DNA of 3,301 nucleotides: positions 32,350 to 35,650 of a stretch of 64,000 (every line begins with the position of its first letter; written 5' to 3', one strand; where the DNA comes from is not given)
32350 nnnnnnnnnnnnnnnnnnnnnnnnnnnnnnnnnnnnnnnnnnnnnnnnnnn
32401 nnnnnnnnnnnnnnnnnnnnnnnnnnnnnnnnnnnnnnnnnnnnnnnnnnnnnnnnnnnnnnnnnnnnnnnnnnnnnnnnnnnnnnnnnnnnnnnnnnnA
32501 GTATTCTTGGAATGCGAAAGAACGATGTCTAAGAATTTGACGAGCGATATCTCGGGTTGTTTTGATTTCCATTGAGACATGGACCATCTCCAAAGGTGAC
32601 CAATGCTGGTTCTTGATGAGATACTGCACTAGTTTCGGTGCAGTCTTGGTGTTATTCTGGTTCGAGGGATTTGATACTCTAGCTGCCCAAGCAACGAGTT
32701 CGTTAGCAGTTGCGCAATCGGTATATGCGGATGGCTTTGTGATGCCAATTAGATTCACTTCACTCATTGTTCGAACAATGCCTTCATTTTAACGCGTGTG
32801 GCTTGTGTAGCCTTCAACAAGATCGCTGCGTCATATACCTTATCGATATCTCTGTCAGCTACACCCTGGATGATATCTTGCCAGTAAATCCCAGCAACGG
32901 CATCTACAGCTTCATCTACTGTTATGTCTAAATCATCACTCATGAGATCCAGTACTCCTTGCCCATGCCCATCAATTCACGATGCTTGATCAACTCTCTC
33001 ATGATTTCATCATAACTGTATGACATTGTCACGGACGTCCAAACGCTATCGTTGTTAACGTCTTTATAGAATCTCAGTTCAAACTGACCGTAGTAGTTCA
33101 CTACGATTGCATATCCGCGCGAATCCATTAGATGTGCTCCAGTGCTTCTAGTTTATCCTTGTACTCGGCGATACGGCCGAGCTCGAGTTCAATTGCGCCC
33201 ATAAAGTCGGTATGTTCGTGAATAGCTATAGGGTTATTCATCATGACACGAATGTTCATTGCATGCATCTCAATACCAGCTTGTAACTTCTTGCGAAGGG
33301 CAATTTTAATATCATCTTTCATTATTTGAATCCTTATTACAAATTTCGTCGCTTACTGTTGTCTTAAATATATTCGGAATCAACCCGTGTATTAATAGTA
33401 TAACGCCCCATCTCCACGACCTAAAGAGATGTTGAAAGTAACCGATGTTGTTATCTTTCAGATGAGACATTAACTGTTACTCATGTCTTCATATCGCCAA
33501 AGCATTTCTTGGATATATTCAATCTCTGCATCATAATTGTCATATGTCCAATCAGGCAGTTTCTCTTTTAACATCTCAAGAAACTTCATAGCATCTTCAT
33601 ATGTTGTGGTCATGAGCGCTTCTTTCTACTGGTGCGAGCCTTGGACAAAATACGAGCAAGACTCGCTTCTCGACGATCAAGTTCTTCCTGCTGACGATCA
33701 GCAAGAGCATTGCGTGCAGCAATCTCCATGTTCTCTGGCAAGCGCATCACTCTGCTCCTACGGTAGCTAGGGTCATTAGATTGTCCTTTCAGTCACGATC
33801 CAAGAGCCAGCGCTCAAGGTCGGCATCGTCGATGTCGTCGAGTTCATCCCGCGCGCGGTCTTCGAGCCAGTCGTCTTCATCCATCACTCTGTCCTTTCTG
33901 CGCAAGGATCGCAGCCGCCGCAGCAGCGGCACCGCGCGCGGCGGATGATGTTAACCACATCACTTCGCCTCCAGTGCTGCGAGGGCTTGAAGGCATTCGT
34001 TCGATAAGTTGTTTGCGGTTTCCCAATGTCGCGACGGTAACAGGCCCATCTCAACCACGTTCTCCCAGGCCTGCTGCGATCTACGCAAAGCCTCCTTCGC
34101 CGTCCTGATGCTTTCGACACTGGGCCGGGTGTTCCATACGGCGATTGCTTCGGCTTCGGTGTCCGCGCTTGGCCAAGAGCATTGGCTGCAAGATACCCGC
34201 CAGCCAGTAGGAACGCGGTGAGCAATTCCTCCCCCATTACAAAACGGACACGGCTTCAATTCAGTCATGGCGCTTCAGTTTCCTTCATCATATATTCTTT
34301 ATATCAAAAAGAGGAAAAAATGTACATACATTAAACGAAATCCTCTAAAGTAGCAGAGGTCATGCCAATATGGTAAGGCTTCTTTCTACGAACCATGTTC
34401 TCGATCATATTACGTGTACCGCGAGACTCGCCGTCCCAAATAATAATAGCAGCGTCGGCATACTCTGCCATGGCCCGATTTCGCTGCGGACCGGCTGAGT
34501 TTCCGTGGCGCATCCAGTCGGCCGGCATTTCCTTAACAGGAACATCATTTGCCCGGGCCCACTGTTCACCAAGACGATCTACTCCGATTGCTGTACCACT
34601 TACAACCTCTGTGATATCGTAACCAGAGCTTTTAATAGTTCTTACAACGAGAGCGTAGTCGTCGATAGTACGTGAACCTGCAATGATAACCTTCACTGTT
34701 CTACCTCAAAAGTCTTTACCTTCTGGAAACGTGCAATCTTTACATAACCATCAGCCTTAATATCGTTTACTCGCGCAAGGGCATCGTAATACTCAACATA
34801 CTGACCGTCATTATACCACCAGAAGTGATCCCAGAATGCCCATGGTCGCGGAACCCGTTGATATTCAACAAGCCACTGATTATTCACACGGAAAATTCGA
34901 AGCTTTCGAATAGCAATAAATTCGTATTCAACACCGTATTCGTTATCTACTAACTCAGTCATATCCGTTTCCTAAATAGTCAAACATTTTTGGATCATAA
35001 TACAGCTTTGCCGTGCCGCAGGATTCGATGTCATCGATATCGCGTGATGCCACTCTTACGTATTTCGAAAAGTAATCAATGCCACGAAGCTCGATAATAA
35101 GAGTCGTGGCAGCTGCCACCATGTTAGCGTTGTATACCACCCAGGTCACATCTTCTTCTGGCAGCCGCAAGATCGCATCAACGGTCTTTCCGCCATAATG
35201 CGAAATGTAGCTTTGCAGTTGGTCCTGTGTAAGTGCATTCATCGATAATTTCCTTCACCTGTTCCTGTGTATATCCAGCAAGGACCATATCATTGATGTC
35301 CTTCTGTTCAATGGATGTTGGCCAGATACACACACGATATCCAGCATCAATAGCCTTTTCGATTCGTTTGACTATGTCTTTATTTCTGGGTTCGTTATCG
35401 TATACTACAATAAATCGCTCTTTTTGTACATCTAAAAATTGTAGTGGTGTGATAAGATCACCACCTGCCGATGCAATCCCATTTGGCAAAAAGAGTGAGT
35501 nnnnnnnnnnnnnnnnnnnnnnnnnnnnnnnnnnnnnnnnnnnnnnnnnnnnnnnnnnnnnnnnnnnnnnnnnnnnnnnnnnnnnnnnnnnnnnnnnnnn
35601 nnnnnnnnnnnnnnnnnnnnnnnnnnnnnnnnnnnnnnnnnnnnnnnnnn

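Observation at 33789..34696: GC-rich island carrying a Lar-like restriction-alleviation gene next to a DUF2493/SLOG gene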

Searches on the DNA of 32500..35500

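Call 69: search_rna_families(source=window, start=32500, end=35500, threshold=evalue, max_evalue=1)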
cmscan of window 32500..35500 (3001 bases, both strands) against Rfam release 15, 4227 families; matches with E-value up to 1: 1.
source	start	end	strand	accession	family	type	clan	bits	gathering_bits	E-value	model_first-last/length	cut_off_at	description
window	33833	33956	-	RF01390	isrG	Gene; sRNA;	-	16.7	100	0.14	1-279/279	no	isrG Hfq binding RNA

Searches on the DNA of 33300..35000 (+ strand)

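Call 4: search_dna_similar(query=window:33300-35000:+, collection=phages, mode=near, max_rows=40)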
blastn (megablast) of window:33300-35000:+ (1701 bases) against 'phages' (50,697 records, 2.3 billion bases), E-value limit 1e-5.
No match.

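Call 7: search_dna_similar(query=window:33700-34400:+, collection=phages, mode=distant, max_rows=30)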
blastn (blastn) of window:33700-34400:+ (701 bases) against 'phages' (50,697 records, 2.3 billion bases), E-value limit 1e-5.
No match.

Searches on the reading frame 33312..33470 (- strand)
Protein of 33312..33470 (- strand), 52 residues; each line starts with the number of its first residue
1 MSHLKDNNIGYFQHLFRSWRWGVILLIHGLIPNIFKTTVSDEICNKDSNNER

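Call 5: search_protein_families(library=pfam, proteins=[window:33312-33470:-], max_evalue=1)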
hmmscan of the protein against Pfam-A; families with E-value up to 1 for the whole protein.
window:33312-33470:- (52 aa): 2 families
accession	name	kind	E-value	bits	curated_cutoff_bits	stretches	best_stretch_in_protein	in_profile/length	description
PF19883.4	DUF6356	-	6e-07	29.9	24.4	1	2-44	6-55/64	Family of unknown function (DUF6356)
PF17638.7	UL42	-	0.082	13.3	25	1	17-50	82-115/125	HCMV UL42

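Call 46: search_protein_families(library=phrogs, proteins=[window:33312-33470:-], max_evalue=0.01)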
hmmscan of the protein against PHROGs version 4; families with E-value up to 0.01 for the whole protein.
window:33312-33470:- (52 aa): 0 families

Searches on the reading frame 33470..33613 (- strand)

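Call 5: search_protein_families(library=pfam, proteins=[window:33470-33613:-], max_evalue=1)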
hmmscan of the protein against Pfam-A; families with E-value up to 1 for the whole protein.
window:33470-33613:- (47 aa): 1 family
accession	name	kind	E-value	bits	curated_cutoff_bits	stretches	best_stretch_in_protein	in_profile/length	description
PF02845.22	CUE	-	0.14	12.3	21.1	0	12-25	5-18/42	CUE domain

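Call 46: search_protein_families(library=phrogs, proteins=[window:33470-33613:-], max_evalue=0.01)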
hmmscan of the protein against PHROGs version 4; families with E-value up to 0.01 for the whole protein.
window:33470-33613:- (47 aa): 0 families

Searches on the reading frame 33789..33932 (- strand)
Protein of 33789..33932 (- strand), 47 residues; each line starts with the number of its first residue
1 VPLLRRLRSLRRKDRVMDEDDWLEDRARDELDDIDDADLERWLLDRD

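Call 5: search_protein_families(library=pfam, proteins=[window:33789-33932:-], max_evalue=1)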
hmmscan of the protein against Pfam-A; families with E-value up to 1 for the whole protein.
window:33789-33932:- (47 aa): 0 families

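Call 25: find_homologous_proteins(query=window:33789-33932:-, max_evalue=10)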
Query window:33789-33932:- (47 aa): 2 proteins with E <= 10 among 2 candidates.
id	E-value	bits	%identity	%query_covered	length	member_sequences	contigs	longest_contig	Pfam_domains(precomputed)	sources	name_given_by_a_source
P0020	1.7e-9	55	92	77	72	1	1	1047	-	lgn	-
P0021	1.3e-8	52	100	68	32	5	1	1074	-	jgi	jgi:hypothetical protein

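Call 29: find_encoding_contigs(protein=P0020, flank=5000, max_places=4)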
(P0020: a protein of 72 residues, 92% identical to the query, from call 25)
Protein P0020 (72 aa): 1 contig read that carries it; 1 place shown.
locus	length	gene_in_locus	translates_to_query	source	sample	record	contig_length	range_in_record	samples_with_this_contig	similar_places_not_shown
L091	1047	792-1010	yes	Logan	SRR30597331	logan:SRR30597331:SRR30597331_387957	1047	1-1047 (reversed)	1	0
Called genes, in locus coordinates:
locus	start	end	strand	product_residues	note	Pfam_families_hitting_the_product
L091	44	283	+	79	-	-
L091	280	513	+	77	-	-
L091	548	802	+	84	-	-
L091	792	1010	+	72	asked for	-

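Call 34: search_protein_families(library=pfam, proteins=[P0020], max_evalue=1)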
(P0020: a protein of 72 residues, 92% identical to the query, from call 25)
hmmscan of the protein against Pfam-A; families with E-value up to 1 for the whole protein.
P0020 (72 aa): 6 families
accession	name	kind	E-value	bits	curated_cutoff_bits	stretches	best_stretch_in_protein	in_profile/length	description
PF00684.25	DnaJ_CXXCXGXG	-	0.0073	17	32.7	1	5-33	17-52/65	DnaJ central domain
PF15777.11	Anti-TRAP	-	0.013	16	32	1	4-33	11-41/59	Tryptophan RNA-binding attenuator protein inhibitory protein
PF17302.8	DUF5351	-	0.025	15.3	27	2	6-33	1-28/29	Family of unknown function (DUF5351)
PF13442.11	Cytochrome_CBB3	-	0.081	13.7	27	1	21-47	10-37/68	Cytochrome C oxidase, cbb3-type, subunit III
PF20833.2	RNase_E_G_Thio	-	0.15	12.6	26.8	0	6-14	2-10/86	RNase E/G, Thioredoxin-like domain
PF14427.12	Pput2613-deam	-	0.17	12.1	25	1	13-52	64-103/118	Pput_2613-like deaminase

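Call 46: search_protein_families(library=phrogs, proteins=[P0020], max_evalue=0.01)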
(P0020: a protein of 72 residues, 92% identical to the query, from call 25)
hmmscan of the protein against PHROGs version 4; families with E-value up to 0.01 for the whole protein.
P0020 (72 aa): 8 families
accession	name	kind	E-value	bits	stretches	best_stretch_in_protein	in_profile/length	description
phrog_9961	-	unknown function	6.1e-07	31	1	3-48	7-52/99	-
phrog_26458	-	unknown function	3.1e-05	25.5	1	4-40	2-37/100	-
phrog_4046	-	unknown function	7.4e-05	23.4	1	3-41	49-87/301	-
phrog_21790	-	unknown function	0.00094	20.5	1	3-35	89-121/126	-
phrog_8027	-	unknown function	0.001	20.3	1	5-48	7-53/153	-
phrog_8897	-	unknown function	0.0025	19.2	1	3-33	83-114/119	-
phrog_17382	-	unknown function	0.003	18.1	1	1-34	180-210/273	-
phrog_28476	-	unknown function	0.0047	18.4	1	6-45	11-47/92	-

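Call 52: search_protein_families(library=ncbifam, proteins=[P0020], max_evalue=0.1)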
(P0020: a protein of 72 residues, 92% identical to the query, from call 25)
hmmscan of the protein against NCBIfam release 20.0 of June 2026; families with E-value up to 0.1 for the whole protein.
P0020 (72 aa): 8 families
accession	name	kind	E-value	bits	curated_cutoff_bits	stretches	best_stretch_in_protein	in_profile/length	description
NF058604.1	RtpA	equivalog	0.00076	19.5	65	1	5-32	11-33/50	anti-TRAP protein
TIGR02349.1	DnaJ_bact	equivalog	0.0066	15.9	377.2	1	3-35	143-173/354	molecular chaperone DnaJ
NF010872.0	PRK14279.1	equivalog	0.009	15.1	556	1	3-33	212-237/394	molecular chaperone DnaJ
NF008035.0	PRK10767.1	subfamily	0.014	14.4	338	1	4-33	159-191/374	molecular chaperone DnaJ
NF010871.0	PRK14278.1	equivalog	0.017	14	502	1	1-39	180-213/378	molecular chaperone DnaJ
NF010874.0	PRK14281.1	equivalog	0.022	13.9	619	1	5-33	165-190/397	chaperone protein DnaJ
TIGR02642.1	phage_xxxx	hypoth_equivalog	0.024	14.3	101.4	1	1-35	179-210/267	TIGR02642 family protein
NF010894.0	PRK14301.1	equivalog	0.061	12.3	548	1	2-33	160-194/373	chaperone protein DnaJ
